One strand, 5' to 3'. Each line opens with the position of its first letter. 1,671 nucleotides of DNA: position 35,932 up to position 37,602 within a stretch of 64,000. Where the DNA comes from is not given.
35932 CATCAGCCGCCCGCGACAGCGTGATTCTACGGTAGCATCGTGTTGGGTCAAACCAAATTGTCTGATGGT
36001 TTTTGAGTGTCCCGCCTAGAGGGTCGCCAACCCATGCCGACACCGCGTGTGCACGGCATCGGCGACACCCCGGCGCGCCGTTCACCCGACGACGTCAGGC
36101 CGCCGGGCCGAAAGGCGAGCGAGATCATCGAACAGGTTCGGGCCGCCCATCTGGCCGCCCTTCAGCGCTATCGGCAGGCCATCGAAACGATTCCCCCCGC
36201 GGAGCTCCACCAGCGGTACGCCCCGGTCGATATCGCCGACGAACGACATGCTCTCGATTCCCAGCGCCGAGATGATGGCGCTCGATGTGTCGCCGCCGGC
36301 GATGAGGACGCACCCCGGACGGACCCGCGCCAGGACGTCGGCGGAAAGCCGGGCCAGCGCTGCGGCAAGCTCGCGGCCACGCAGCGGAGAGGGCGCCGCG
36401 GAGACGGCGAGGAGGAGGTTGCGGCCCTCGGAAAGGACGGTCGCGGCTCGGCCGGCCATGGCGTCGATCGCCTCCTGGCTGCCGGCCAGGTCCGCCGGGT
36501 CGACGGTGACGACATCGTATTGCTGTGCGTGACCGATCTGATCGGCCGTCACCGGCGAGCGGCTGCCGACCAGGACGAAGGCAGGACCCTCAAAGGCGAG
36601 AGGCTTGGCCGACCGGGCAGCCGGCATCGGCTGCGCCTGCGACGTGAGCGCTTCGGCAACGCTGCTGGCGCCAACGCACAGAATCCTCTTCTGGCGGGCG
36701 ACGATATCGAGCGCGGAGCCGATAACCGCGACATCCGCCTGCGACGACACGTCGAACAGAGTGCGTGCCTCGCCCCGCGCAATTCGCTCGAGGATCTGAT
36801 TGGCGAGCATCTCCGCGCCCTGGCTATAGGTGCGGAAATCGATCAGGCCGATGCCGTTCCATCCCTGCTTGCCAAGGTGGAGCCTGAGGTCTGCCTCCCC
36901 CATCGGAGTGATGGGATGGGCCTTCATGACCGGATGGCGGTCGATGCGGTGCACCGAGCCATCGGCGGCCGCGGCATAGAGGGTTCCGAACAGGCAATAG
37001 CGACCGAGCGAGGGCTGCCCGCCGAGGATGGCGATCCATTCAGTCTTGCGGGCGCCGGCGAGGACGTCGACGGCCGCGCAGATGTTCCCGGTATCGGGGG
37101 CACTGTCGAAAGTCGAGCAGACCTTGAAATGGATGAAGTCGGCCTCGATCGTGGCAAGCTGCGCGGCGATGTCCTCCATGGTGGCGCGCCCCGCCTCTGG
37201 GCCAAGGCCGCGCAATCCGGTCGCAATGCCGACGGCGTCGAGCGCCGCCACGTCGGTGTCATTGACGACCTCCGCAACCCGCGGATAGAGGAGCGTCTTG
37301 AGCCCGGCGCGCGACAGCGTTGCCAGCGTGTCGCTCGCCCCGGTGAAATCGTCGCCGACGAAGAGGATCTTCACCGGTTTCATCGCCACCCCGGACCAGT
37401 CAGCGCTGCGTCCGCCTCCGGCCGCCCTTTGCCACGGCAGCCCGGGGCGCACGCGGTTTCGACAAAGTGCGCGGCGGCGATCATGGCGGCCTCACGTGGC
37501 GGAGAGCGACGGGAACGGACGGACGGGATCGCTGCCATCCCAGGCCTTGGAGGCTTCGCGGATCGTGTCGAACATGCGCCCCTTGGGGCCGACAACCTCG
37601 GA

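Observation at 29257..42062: RuBisCO-like-protein locus with two kinases, split aldolase/SDR, VOC, YciI and a TRAP transporter: candidate undescribed acid-sugar pathway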

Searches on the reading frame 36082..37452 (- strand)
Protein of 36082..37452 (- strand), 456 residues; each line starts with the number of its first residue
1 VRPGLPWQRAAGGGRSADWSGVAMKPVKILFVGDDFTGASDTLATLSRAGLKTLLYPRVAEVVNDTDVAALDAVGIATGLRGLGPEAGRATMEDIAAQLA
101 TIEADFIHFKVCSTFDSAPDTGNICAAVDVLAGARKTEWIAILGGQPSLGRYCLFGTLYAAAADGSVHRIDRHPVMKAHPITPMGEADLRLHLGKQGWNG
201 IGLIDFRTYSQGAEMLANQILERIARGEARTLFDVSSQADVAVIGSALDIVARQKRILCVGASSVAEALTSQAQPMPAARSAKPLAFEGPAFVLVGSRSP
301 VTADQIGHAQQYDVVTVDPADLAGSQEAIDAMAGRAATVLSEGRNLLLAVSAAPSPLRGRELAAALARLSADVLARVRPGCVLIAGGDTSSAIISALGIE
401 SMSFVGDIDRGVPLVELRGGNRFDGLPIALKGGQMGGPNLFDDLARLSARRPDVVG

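Call 3: search_protein_families(library=pfam, proteins=[window:36082-37452:-])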
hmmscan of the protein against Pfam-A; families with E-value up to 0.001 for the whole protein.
window:36082-37452:- (456 aa): 2 families
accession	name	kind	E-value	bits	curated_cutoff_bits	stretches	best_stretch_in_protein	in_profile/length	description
PF07005.16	SBD_N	-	2.2e-47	162.2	25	1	29-269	1-230/230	Sugar-binding N-terminal domain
PF17042.10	NBD_C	-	1.1e-26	94.7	28.3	1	293-441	2-168/168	Nucleotide-binding C-terminal domain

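Call 5: search_protein_families(library=ncbifam, proteins=[window:36082-37452:-], max_evalue=0.00001)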
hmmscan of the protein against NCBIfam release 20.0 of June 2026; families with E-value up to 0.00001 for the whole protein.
window:36082-37452:- (456 aa): 3 families
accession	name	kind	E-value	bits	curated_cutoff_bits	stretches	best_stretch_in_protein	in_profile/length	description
NF042436.1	OxoIsoapKin_OiaK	equivalog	7.4e-67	225.9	700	1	30-443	12-448/451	3-oxo-isoapionate kinase OiaK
NF043035.1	OxoTetrKin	equivalog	1.6e-50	172.2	350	1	32-442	5-414/418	3-oxo-tetronate kinase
NF047819.1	ThrnKinDtnkGamma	equivalog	2.8e-25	89.1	450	1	28-439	2-407/422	D-threonate kinase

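Call 32: search_solved_structures(query=window:36082-37452:-, max_evalue=0.00001)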
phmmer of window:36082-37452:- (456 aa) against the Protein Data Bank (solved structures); distinct sequences matched with E-value up to 0.00001: 4.
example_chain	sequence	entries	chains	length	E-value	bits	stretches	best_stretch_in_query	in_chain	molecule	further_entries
5dmh_A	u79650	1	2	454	5.9e-31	111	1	30-446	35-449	Uncharacterized protein conserved in bacteria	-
3dqq_A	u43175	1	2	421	2.1e-20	76.2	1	28-441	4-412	Putative tRNA synthase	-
1yzy_A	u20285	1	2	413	9.8e-15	57.5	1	32-442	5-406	Hypothetical protein HI1011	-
4xfm_A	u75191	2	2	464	2.9e-08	36.2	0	26-322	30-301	Uncharacterized protein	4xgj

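Call 57: search_dna_similar(query=window:36082-37452:-, collection=plasmids, mode=protein, max_rows=12)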
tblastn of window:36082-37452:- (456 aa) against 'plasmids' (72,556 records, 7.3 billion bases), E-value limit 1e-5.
Records with a match: 620; places in all: 853; records where one place covers at least 80% of the query: 353.
Best place of each record, by identity: <60% 620.
By first word of the organism name: Rhizobium 172; Klebsiella 111; Sinorhizobium 83; Citrobacter 18; Paracoccus 14; Shinella 14; Ralstonia 11; Escherichia 11; Enterobacter 10; Azospirillum 9; and 79 more.
By predicted mobility (MOB-suite, as given by PLSDB): non-mobilizable 277; conjugative 240; mobilizable 103.
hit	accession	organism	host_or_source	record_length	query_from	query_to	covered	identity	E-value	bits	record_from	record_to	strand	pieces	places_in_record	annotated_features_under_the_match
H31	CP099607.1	Comamonadaceae bacterium OTU4NAUVB1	Arabidopsis thaliana,pure culture,leaf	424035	29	444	91%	43.9%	4e-77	269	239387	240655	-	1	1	four-carbon acid sugar kinase family protein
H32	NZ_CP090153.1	Roseivivax marinus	Bathymodiolus marisindicus,single cell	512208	12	445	95%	40.3%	5e-67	239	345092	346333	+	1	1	four-carbon acid sugar kinase family protein | ribulose-bisphosphate carboxylase large subunit family protein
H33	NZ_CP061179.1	Roseomonas haemaphysalidis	tick,pure culture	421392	10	441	95%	40.4%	9e-65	233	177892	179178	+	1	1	four-carbon acid sugar kinase family protein | ribulose-bisphosphate carboxylase large subunit family protein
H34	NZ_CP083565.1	Sulfitobacter sp. W027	-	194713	7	452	98%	38.9%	7e-60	219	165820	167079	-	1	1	four-carbon acid sugar kinase family protein | ribulose-bisphosphate carboxylase large subunit family protein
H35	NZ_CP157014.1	Paracoccus marcusii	Halophytes,cell culture,Suaeda maritima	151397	10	446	96%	39.5%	9e-65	233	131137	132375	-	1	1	four-carbon acid sugar kinase family protein | RuBisCO large subunit C-terminal-like domain-containing protein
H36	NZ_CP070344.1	Variovorax sp. PDNC026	cell culture,Plastic debris in ...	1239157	23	444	93%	40.8%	9e-72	253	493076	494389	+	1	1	none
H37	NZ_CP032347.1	Azospirillum brasilense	soil sample,Agricultural field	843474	22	444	93%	40.6%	2e-74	261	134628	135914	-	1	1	four-carbon acid sugar kinase family protein | ribulose-bisphosphate carboxylase large subunit family protein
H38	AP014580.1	Burkholderia sp. RPE67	Riptortus pedestris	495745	31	444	91%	41.4%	2e-66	238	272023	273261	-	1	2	type III effector Hrp-dependent outers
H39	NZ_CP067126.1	Paracoccus alcaliphilus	whole organism,soil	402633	27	442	91%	41.1%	3e-68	243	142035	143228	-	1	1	four-carbon acid sugar kinase family protein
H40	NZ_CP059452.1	Azospirillum brasilense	Prokaryotes,soil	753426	23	444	93%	40.4%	2e-74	261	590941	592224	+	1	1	four-carbon acid sugar kinase family protein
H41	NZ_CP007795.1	Azospirillum argentinense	Triticum aestivum L.,Root,wheat ...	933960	28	444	91%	40.7%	4e-74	260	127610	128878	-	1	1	four-carbon acid sugar kinase family protein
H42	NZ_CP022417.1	Pseudosulfitobacter pseudonitzschiae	Skeletonema marinoi strain RO5AC,Cell ...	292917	28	445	92%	40.4%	6e-61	222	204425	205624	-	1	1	four-carbon acid sugar kinase family protein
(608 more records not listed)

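Call 59: get_annotated_region(hit=H37, flank=9000)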
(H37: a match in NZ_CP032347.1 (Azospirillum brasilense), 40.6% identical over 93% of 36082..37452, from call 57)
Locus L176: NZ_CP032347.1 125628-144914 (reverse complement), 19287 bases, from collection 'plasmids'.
description: Azospirillum brasilense strain MTCC4039 plasmid p2, complete sequence
organism: Azospirillum brasilense (NCBI taxid 192)
taxonomy: Bacteria; Pseudomonadota; Alphaproteobacteria; Rhodospirillales; Azospirillaceae; Azospirillum; Azospirillum brasilense
host: -; source: soil sample,Agricultural field; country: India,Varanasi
typing (MOB-suite, as given by PLSDB): non-mobilizable
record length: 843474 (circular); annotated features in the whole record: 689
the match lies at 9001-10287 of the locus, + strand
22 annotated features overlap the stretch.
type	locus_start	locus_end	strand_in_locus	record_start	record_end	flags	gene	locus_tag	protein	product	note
CDS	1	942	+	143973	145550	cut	-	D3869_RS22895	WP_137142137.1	acetolactate synthase large subunit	-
CDS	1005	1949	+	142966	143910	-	-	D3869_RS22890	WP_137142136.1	3-keto-5-aminohexanoate cleavage protein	-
CDS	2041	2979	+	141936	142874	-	-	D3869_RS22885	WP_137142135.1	DMT family transporter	GO:0055085 - transmembrane transport [Evidence IEA]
CDS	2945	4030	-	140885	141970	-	-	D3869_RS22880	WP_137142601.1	LacI family DNA-binding transcriptional regulator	-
CDS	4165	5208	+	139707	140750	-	-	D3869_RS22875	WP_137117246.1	TRAP transporter substrate-binding protein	-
CDS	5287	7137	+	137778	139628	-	-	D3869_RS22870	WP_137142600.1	TRAP transporter large permease subunit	-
CDS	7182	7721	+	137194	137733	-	-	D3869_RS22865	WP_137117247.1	VOC family protein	-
CDS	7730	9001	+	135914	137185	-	-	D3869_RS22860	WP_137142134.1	ribulose-bisphosphate carboxylase large subunit family protein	-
CDS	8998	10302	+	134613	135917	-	-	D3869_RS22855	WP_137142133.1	four-carbon acid sugar kinase family protein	-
CDS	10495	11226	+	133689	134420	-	-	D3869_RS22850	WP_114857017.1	helix-turn-helix domain-containing protein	GO:0006355 - regulation of DNA-templated transcription [Evidence IEA]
CDS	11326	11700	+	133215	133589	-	-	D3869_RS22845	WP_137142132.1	response regulator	GO:0000160 - phosphorelay signal transduction system [Evidence IEA]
CDS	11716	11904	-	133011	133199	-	-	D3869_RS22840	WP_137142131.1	hypothetical protein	-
CDS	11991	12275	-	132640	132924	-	-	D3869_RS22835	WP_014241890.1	HU family DNA-binding protein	GO:0030261 - chromosome condensation [Evidence IEA]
CDS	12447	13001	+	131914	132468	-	-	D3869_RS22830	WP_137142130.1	sigma-70 family RNA polymerase sigma factor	GO:0006352 - DNA-templated transcription initiation [Evidence IEA]; GO:0006355 - regulation of DNA-templated ...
CDS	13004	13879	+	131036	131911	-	-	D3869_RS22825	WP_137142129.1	hypothetical protein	-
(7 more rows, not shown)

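Call 60: get_annotated_region(hit=H32, flank=9000)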
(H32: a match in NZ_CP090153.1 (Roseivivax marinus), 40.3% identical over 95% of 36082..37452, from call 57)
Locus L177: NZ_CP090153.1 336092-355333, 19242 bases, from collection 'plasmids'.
description: Roseivivax marinus strain TCYB24 plasmid unnamed1, complete sequence
organism: Roseivivax marinus (NCBI taxid 1379903)
taxonomy: Bacteria; Pseudomonadota; Alphaproteobacteria; Rhodobacterales; Roseobacteraceae; Roseivivax; Roseivivax marinus
host: -; source: Bathymodiolus marisindicus,single cell; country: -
typing (MOB-suite, as given by PLSDB): non-mobilizable
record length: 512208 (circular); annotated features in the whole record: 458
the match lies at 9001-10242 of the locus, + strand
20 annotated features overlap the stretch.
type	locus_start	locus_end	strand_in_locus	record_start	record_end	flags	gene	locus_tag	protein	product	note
CDS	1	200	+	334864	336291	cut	-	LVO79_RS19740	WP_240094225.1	aldehyde dehydrogenase family protein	-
CDS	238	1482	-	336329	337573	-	-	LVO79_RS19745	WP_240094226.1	MFS transporter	GO:0055085 - transmembrane transport [Evidence IEA]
CDS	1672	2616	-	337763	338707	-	-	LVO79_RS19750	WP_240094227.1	DMT family transporter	GO:0055085 - transmembrane transport [Evidence IEA]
CDS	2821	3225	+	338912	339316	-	-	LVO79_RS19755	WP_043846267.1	DUF2177 family protein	-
CDS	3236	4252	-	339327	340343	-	-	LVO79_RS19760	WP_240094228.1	LacI family DNA-binding transcriptional regulator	-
CDS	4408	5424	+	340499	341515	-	-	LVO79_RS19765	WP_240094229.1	TRAP transporter substrate-binding protein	-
CDS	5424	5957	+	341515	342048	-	-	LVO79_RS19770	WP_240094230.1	TRAP transporter small permease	GO:0015740 - C4-dicarboxylate transport [Evidence IEA]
CDS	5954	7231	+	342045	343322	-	-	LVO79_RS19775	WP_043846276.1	TRAP transporter large permease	GO:0008643 - carbohydrate transport [Evidence IEA]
CDS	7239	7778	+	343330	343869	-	-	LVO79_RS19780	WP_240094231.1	VOC family protein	-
CDS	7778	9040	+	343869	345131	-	-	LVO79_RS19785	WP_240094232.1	ribulose-bisphosphate carboxylase large subunit family protein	-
CDS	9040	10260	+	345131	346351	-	-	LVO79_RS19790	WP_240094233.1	four-carbon acid sugar kinase family protein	-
CDS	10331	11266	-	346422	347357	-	-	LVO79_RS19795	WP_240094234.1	ABC transporter substrate-binding protein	-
CDS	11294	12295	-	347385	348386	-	-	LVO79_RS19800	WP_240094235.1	ABC transporter permease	GO:0008643 - carbohydrate transport [Evidence IEA]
CDS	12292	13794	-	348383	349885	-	-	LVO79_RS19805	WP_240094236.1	sugar ABC transporter ATP-binding protein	-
CDS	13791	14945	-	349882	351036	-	-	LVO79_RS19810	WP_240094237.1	Gfo/Idh/MocA family oxidoreductase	-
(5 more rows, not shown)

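Call 61: get_annotated_region(hit=H31, flank=9000)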
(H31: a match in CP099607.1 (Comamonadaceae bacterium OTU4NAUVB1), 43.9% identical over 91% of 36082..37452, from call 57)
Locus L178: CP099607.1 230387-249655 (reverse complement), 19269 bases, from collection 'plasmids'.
description: Comamonadaceae bacterium OTU4NAUVB1 plasmid unnamed2, complete sequence
organism: Comamonadaceae bacterium OTU4NAUVB1 (NCBI taxid 2952996)
taxonomy: Bacteria; Pseudomonadota; Betaproteobacteria; Burkholderiales; Comamonadaceae; ; Comamonadaceae bacterium OTU4NAUVB1
host: -; source: Arabidopsis thaliana,pure culture,leaf; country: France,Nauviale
typing (MOB-suite, as given by PLSDB): non-mobilizable
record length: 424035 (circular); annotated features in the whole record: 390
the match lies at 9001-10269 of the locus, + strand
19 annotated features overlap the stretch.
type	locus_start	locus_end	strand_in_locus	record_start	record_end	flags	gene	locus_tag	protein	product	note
CDS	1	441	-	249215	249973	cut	-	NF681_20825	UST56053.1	DUF4198 domain-containing protein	-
CDS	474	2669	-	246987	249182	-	-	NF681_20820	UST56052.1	TonB-dependent siderophore receptor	-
CDS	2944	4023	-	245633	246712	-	-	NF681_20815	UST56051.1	LacI family DNA-binding transcriptional regulator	-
CDS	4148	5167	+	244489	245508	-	-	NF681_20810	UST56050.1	TRAP transporter substrate-binding protein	-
CDS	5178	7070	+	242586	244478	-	-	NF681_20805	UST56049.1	TRAP transporter large permease subunit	-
CDS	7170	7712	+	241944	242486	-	-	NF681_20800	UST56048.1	VOC family protein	-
CDS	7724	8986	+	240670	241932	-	-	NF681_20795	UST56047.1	ribulose-bisphosphate carboxylase large subunit family protein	-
CDS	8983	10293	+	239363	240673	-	-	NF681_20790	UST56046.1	four-carbon acid sugar kinase family protein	-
CDS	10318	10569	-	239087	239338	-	-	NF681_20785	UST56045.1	hypothetical protein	-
CDS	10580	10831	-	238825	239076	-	-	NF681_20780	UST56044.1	hypothetical protein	-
CDS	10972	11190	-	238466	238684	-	-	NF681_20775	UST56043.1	hypothetical protein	-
CDS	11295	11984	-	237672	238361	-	-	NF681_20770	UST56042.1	GntR family transcriptional regulator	-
CDS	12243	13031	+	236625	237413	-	-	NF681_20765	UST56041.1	DUF969 domain-containing protein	-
CDS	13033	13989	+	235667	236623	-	-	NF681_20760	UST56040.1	DUF979 domain-containing protein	-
CDS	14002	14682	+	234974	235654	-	pcp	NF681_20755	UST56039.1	pyroglutamyl-peptidase I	-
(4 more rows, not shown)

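Call 64: search_solved_structures(query=L178:7724-8986:+, max_evalue=1e-40)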
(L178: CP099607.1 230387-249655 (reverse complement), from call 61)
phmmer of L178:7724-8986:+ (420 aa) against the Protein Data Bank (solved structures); distinct sequences matched with E-value up to 1e-40: 7.
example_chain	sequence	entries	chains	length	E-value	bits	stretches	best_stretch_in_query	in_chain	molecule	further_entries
3nwr_A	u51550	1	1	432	1.2e-200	669.6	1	2-420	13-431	A rubisco-like protein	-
2qyg_A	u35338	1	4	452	7.8e-56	192.8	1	11-420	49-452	Ribulose bisphosphate carboxylase-like protein 2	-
1tel_A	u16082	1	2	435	4.8e-47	163.8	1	25-413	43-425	ribulose bisphosphate carboxylase, large subunit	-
1ykw_A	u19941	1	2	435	6.6e-47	163.4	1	25-413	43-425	RuBisCO-like protein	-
8dht_A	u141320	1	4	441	8.3e-46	159.8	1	94-418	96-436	Ribulose bisphosphate carboxylase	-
6hun_A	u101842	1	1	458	3.9e-45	157.5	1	86-418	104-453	Ribulose bisphosphate carboxylase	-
2cwx_A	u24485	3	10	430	1.2e-44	156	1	94-416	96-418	Ribulose bisphosphate carboxylase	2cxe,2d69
